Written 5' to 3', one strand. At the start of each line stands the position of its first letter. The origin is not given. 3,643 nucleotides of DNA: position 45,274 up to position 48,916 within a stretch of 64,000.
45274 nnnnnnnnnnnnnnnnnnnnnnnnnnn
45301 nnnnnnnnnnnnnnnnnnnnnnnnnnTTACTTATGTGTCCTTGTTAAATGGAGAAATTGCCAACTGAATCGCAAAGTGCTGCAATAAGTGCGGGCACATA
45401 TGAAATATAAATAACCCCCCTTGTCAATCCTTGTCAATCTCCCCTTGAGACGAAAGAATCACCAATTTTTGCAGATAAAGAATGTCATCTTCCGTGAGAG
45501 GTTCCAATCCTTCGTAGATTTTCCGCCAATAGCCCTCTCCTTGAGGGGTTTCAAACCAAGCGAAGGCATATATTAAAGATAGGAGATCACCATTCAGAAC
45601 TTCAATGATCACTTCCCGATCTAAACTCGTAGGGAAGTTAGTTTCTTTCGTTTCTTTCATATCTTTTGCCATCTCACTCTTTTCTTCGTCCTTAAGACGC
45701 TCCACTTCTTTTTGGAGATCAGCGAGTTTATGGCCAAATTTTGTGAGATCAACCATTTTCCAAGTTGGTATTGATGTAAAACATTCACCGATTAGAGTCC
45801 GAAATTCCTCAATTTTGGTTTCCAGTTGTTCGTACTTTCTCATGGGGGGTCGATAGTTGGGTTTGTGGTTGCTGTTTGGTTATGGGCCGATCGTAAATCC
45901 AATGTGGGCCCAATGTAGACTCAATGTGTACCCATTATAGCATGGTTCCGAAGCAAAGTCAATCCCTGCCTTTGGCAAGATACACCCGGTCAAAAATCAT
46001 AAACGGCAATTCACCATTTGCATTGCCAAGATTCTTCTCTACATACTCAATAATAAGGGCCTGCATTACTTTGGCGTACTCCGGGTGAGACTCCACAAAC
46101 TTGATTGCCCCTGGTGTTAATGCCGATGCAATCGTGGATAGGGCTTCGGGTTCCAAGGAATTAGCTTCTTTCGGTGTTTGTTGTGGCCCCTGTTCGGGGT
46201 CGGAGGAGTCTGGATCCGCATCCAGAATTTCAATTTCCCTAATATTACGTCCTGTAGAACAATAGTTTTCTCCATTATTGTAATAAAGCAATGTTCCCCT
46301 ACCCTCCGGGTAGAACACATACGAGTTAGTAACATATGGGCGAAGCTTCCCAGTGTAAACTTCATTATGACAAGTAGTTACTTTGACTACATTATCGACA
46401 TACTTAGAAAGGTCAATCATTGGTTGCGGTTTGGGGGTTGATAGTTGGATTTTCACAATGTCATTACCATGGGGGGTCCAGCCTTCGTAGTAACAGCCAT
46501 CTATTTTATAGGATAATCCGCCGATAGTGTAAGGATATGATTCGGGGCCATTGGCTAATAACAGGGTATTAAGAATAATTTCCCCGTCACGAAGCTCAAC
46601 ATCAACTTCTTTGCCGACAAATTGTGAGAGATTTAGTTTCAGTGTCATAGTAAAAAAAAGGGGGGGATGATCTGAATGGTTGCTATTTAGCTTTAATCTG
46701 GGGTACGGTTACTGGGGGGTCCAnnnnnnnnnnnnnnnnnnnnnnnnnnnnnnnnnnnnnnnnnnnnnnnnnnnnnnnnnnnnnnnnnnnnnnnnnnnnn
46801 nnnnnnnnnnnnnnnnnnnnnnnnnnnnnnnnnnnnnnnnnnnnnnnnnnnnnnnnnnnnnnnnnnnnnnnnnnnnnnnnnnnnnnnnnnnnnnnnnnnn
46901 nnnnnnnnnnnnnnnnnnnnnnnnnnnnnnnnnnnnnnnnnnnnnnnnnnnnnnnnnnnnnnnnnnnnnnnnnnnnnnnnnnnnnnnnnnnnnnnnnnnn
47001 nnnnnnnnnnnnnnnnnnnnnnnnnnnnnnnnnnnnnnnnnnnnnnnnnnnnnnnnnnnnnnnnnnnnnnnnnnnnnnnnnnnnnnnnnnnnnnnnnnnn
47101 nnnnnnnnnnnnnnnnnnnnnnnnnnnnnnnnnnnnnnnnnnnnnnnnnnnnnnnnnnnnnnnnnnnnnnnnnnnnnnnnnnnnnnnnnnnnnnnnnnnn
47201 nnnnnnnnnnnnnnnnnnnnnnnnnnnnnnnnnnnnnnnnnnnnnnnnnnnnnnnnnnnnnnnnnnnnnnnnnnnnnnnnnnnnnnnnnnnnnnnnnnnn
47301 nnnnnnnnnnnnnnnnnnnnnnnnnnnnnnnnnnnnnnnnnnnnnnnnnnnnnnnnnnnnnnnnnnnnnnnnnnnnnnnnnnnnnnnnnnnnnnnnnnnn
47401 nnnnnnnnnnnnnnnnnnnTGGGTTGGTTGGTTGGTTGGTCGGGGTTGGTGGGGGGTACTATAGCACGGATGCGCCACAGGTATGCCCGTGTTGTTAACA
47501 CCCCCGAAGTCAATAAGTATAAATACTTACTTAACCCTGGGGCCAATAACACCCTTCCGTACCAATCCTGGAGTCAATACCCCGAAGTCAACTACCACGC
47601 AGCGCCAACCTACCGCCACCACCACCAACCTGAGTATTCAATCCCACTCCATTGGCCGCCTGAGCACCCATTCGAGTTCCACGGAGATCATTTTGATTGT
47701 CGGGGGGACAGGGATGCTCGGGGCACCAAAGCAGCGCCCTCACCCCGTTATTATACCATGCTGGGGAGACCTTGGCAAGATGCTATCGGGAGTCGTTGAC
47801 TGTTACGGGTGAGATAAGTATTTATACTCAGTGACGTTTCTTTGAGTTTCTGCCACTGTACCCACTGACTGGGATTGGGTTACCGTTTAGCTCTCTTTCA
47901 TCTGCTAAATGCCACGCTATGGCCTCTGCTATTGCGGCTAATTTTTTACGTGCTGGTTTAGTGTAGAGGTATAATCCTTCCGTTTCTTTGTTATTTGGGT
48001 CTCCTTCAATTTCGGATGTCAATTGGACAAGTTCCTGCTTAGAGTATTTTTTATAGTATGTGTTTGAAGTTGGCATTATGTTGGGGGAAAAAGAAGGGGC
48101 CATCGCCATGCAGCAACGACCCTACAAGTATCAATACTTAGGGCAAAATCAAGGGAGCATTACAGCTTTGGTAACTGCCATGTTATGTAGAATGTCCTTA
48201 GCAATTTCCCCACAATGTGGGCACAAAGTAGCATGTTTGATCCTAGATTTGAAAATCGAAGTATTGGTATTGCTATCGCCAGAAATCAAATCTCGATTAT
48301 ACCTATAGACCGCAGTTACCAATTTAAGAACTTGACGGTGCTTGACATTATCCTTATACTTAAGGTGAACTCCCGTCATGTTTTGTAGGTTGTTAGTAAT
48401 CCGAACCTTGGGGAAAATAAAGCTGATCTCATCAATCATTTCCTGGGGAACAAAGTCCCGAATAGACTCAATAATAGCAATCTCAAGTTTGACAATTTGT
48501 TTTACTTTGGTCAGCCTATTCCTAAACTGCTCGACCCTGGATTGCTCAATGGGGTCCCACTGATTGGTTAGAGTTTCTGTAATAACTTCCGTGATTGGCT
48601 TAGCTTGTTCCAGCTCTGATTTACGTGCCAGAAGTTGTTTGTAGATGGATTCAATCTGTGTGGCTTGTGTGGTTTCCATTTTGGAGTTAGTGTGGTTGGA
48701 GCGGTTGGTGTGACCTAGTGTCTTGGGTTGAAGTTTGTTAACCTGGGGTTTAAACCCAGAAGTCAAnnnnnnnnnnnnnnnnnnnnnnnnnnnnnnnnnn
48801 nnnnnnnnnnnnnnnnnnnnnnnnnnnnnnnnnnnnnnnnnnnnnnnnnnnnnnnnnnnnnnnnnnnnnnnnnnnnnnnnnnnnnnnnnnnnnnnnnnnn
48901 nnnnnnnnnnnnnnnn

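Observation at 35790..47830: Recurrent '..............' motif, matching the T4-late-promoter core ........, in both orientations and as a 5-copy array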

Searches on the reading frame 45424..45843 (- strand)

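Call 9: search_protein_families(library=pfam, proteins=[window:45424-45843:-], max_evalue=0.01)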
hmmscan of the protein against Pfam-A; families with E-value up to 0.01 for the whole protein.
window:45424-45843:- (139 aa): 0 families

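Call 10: search_protein_families(library=phrogs, proteins=[window:45424-45843:-], max_evalue=0.01)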
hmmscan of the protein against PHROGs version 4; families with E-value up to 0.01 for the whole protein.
window:45424-45843:- (139 aa): 3 families
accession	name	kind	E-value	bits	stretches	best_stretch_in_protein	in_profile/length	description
phrog_16354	-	unknown function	5.6e-05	24.3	1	89-114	47-72/76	-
phrog_25460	-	unknown function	0.00051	20.8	1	80-114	32-66/144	-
phrog_38635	-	unknown function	0.0017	19.6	1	55-112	55-114/131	-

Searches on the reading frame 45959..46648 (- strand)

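Call 9: search_protein_families(library=pfam, proteins=[window:45959-46648:-], max_evalue=0.01)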
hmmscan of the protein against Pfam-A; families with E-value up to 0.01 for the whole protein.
window:45959-46648:- (229 aa): 0 families

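Call 10: search_protein_families(library=phrogs, proteins=[window:45959-46648:-], max_evalue=0.01)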
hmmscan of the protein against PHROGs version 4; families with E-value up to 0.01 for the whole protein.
window:45959-46648:- (229 aa): 1 family
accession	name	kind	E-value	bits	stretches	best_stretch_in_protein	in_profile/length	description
phrog_1865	-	unknown function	0.0021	19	0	6-25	2-21/64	-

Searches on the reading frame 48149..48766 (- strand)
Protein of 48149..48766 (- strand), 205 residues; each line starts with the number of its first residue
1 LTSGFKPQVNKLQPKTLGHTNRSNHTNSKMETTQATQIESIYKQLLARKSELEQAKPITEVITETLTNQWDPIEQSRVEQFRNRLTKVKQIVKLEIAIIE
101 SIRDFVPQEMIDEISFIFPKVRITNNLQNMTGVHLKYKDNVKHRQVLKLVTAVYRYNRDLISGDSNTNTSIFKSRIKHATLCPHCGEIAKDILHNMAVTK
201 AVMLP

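Call 18: search_protein_families(library=pfam, proteins=[window:48149-48766:-], max_evalue=0.01)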
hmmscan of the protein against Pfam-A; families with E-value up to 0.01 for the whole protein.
window:48149-48766:- (205 aa): 1 family
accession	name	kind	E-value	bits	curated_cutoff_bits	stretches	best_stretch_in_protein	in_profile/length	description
PF08192.17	Peptidase_S64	-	0.0019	17.2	23.6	1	19-147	123-251/692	Peptidase family S64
